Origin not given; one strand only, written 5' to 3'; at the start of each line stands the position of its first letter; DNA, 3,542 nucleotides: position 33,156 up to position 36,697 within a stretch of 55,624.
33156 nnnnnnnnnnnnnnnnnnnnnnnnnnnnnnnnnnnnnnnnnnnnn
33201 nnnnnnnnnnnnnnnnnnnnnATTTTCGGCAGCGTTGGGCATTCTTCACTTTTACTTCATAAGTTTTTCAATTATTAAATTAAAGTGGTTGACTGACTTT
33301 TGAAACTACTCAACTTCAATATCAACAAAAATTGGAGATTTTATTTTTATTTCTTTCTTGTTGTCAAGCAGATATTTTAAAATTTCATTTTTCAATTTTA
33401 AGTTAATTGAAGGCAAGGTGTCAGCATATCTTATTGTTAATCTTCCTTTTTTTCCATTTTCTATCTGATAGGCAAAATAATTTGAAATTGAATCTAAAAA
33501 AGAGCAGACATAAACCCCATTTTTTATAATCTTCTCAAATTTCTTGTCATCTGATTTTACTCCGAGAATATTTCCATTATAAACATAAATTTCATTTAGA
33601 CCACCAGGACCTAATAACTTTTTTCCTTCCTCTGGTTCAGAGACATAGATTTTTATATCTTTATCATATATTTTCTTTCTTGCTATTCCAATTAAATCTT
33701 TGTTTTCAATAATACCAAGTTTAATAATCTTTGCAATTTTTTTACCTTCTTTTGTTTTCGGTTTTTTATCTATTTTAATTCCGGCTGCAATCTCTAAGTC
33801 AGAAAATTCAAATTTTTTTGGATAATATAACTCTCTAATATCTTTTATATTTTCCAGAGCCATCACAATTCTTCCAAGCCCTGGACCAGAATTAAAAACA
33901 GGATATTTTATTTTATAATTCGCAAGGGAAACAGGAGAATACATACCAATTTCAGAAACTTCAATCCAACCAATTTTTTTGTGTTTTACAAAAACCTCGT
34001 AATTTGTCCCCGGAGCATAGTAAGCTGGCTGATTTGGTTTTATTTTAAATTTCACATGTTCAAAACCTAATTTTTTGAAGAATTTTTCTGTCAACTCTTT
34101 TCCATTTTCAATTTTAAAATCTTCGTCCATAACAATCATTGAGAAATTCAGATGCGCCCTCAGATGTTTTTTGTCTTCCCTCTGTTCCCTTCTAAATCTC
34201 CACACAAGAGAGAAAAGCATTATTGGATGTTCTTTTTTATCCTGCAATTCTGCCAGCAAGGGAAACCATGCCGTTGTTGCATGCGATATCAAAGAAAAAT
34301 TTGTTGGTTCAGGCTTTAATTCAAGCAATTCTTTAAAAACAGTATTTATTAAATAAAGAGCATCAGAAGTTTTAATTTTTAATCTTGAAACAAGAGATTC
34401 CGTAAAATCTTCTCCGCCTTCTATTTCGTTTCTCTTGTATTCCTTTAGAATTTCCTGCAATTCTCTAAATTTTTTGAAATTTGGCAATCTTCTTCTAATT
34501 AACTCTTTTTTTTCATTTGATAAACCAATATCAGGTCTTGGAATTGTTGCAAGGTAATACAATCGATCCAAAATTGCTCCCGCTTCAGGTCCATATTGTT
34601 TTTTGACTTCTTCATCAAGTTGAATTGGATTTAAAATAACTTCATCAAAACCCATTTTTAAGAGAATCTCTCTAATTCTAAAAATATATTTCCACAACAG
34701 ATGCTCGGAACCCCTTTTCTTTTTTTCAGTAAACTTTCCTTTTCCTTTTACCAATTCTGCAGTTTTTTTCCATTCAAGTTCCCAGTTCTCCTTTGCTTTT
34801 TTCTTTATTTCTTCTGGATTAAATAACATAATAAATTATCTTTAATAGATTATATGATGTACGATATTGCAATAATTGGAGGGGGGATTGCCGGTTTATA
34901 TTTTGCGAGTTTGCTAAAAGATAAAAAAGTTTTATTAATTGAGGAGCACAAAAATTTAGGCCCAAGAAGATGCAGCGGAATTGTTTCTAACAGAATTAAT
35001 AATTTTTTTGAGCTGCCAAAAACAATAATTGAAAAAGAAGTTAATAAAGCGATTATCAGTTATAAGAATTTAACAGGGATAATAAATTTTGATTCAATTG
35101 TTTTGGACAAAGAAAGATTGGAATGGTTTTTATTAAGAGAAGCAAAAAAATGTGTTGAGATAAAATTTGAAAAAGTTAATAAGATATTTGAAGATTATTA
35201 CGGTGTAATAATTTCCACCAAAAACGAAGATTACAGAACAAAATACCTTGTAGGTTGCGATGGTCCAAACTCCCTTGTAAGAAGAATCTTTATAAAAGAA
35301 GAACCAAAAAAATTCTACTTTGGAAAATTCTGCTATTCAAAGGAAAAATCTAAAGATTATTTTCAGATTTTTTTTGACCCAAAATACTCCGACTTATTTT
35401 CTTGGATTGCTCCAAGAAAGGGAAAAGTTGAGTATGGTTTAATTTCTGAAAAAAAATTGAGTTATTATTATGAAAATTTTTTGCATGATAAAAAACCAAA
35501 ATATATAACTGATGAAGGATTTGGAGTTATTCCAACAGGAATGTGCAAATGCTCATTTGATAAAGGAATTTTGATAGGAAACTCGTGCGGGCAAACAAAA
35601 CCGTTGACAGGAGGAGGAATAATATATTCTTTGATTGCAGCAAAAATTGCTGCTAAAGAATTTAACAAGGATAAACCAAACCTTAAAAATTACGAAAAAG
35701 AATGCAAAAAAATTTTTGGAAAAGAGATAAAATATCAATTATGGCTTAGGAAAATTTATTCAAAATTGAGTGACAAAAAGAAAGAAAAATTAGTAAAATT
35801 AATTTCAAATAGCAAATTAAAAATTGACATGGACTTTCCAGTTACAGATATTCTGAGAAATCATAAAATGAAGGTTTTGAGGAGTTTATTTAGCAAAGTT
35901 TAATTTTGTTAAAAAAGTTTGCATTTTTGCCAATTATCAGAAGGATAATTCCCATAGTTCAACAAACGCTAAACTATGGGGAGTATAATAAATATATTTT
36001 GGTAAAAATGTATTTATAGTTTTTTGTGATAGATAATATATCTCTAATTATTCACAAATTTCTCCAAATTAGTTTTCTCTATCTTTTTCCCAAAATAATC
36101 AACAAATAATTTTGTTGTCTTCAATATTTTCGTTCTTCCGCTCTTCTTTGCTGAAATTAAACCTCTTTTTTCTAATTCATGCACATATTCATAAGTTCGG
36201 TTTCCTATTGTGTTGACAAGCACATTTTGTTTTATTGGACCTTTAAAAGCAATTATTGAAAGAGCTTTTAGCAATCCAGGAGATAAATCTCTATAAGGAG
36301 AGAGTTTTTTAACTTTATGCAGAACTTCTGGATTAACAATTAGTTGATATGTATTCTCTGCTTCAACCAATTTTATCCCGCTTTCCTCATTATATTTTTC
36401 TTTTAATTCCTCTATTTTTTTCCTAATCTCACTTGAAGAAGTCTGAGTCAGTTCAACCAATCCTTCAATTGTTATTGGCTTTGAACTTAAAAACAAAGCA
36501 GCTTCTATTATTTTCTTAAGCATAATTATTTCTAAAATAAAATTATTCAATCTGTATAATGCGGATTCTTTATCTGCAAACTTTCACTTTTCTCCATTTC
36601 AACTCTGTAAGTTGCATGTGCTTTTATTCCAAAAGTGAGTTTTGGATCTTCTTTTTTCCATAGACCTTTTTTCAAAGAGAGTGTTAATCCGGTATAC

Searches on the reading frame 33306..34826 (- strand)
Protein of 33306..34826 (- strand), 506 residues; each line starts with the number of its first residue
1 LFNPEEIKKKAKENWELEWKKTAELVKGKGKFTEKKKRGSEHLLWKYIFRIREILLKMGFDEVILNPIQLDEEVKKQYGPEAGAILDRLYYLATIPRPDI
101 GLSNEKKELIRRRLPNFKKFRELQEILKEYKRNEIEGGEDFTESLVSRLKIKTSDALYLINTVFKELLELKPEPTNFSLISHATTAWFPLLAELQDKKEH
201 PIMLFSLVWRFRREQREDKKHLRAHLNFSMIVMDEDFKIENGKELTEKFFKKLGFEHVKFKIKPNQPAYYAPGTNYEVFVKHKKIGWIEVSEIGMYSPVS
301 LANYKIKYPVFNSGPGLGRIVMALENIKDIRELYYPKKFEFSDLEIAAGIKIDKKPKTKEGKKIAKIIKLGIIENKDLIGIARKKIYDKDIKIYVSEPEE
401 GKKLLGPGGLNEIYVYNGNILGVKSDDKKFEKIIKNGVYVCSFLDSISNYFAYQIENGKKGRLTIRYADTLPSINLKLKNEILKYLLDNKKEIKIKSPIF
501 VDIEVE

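Call 13: search_protein_families(library=pfam, proteins=[window:33306-34826:-], max_evalue=0.001)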
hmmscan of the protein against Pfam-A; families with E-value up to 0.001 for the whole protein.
window:33306-34826:- (506 aa): 3 families
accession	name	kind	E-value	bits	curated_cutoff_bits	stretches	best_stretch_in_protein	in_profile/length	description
PF01409.25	tRNA-synt_2d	-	3.2e-36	125.5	19.8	1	118-336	21-238/246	tRNA synthetases class II core domain (F)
PF18006.6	SepRS_C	-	9.9e-07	29.1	26.9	1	411-438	1-27/31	O-phosphoseryl-tRNA synthetase C-terminal domain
PF17759.6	tRNA_synthFbeta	-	1e-06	28.8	22.4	1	217-311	110-208/214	Phenylalanyl tRNA synthetase beta chain CLM domain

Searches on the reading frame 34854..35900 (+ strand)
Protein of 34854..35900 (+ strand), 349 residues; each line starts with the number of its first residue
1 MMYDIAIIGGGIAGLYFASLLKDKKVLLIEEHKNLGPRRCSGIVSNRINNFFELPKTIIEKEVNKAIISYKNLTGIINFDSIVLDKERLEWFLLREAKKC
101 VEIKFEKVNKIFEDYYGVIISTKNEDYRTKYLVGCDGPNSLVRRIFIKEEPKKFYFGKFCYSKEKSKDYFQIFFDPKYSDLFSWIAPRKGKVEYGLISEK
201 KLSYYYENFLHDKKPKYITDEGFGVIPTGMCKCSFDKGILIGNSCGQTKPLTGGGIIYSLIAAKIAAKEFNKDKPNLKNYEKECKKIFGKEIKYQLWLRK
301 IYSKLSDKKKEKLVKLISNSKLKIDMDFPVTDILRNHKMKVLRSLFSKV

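Call 13: search_protein_families(library=pfam, proteins=[window:34854-35900:+], max_evalue=0.001)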
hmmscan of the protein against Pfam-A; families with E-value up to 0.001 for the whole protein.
window:34854-35900:+ (349 aa): 4 families
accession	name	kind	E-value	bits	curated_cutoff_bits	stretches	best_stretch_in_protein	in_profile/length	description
PF01494.25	FAD_binding_3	-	6.1e-07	29.4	22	0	125-144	146-165/349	FAD binding domain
PF13450.12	NAD_binding_8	-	2.2e-06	28.3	21.9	1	7-37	1-33/68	NAD(P)-binding Rossmann-like domain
PF01266.30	DAO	-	0.00037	20.6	27.9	0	4-36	1-35/353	FAD dependent oxidoreductase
PF05834.18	Lycopene_cycl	-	0.00079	19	23.4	0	4-31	1-32/380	Lycopene cyclase protein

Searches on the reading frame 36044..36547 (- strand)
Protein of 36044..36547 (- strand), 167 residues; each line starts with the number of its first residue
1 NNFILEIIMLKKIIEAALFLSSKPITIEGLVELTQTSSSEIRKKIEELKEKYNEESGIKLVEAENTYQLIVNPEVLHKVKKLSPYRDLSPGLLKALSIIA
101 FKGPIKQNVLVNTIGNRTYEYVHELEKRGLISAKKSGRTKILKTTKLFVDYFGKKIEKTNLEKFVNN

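Call 13: search_protein_families(library=pfam, proteins=[window:36044-36547:-], max_evalue=0.001)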
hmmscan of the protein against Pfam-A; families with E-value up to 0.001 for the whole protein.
window:36044-36547:- (167 aa): 1 family
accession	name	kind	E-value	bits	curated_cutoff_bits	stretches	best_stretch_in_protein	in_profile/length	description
PF04079.22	SMC_ScpB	-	3.7e-32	111.6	27.4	1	13-154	2-151/160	Segregation and condensation complex subunit ScpB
